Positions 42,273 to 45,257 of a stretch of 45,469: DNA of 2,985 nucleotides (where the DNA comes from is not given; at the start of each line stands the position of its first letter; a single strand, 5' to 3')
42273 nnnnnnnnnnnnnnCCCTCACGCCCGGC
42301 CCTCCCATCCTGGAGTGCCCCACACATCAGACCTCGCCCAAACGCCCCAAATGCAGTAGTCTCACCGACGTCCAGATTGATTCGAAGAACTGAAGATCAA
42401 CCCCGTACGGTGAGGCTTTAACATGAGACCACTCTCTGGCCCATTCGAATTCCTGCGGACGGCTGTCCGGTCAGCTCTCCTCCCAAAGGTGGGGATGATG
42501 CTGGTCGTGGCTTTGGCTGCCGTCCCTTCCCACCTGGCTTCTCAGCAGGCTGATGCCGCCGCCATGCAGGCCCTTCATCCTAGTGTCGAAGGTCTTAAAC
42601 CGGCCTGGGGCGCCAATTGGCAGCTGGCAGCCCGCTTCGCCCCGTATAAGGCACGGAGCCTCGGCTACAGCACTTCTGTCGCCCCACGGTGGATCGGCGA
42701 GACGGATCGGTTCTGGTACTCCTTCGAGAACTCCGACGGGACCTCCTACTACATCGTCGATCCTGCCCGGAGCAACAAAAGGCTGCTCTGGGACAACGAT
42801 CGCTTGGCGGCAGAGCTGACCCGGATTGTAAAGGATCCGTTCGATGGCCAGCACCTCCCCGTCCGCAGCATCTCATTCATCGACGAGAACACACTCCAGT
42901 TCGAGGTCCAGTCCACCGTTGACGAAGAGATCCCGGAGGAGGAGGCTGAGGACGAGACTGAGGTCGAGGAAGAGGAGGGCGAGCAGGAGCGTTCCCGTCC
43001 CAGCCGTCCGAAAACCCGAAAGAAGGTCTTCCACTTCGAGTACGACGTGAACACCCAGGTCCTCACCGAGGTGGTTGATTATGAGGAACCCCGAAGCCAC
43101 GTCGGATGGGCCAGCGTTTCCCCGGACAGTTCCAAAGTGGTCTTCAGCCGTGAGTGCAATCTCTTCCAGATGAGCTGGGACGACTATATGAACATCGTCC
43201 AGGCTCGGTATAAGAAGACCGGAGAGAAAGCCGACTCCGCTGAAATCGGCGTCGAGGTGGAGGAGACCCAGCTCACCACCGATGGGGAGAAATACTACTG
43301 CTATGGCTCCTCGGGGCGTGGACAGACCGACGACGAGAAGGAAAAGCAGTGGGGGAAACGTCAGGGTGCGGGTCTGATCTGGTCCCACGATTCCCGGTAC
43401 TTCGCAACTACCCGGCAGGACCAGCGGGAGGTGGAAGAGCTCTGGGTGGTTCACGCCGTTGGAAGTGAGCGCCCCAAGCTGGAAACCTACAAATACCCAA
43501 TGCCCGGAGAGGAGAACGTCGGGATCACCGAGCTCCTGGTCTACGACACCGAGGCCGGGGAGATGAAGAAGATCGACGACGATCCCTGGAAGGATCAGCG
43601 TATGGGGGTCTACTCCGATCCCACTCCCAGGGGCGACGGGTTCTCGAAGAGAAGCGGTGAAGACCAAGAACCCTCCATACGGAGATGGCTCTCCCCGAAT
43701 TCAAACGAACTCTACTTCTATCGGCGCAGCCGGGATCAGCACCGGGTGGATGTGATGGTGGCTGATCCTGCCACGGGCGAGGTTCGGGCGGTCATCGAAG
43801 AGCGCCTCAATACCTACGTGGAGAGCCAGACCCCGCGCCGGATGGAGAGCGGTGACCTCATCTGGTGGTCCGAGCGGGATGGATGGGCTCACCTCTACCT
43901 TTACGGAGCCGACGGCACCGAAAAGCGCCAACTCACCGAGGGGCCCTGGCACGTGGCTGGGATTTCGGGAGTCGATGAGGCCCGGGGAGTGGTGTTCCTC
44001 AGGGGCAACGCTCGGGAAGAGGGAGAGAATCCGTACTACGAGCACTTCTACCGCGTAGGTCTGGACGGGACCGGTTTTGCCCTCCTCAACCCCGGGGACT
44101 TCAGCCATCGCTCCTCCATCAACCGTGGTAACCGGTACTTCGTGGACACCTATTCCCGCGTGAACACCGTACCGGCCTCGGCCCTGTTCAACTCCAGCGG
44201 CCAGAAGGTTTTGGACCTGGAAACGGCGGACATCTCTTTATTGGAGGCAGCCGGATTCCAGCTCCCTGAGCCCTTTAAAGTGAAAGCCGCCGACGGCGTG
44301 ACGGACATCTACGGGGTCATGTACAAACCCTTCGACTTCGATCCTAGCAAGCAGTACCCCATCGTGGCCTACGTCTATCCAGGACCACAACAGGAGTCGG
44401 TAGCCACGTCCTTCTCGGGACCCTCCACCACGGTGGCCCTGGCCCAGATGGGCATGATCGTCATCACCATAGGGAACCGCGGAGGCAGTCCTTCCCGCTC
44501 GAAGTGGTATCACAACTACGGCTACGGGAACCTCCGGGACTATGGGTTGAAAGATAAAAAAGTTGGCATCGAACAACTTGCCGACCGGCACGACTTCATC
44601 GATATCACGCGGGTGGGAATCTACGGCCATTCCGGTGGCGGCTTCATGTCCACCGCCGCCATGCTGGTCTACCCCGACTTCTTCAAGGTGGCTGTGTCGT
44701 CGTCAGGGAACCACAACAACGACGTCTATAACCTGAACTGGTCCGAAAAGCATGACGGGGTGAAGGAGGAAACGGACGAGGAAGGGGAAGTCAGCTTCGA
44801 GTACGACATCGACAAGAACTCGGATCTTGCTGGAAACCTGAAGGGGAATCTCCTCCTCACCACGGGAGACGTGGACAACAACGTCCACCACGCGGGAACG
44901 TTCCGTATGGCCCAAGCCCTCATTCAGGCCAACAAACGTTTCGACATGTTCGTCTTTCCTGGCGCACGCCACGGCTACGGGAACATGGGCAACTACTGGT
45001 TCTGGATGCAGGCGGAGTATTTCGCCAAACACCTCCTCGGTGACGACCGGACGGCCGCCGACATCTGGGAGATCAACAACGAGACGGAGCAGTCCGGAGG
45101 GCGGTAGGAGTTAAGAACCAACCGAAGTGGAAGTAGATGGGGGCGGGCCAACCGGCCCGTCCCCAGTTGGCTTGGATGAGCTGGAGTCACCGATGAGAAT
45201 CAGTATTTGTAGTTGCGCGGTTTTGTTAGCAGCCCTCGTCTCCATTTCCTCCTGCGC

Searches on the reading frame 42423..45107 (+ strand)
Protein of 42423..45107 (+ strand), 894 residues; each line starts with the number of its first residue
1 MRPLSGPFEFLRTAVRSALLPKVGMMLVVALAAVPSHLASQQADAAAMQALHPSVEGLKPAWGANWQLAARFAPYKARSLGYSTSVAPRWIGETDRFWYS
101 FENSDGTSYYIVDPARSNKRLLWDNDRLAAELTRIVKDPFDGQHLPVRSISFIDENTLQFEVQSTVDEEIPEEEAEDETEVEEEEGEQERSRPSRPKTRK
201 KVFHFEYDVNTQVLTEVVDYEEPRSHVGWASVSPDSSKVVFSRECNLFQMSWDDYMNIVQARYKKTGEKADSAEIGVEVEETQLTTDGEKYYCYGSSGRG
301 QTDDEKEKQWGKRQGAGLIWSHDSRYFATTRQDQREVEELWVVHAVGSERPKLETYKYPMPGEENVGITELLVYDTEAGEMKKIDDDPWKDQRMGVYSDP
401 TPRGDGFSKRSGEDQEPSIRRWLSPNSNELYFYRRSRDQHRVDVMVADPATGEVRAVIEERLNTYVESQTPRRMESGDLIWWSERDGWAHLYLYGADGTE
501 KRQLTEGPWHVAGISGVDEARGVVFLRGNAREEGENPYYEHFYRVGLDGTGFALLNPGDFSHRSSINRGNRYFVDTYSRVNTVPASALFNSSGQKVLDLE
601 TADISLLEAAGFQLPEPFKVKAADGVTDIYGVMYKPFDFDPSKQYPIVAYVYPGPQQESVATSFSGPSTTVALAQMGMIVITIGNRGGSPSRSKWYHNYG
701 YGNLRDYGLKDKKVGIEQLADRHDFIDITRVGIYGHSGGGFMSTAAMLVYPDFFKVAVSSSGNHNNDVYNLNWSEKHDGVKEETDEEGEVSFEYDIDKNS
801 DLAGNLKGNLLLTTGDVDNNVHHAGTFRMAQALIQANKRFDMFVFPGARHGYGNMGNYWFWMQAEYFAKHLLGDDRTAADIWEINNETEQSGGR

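Call 42: search_protein_families(library=pfam, proteins=[window:42423-45107:+], max_evalue=0.001)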
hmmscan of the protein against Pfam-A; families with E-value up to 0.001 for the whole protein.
window:42423-45107:+ (894 aa): 4 families
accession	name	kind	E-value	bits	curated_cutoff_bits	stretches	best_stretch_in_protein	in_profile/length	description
PF00930.27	DPPIV_N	-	9.7e-45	153.3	22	1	316-582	104-352/354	Dipeptidyl peptidase IV (DPP IV) N-terminal region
PF00326.27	Peptidase_S9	-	7.4e-33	114.3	22.6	1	668-871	5-210/213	Prolyl oligopeptidase family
PF12146.15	Hydrolase_4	-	0.0003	20.6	27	0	672-766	26-113/239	Serine aminopeptidase, S33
PF01738.24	DLH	-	0.00054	20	21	1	797-856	133-192/217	Dienelactone hydrolase family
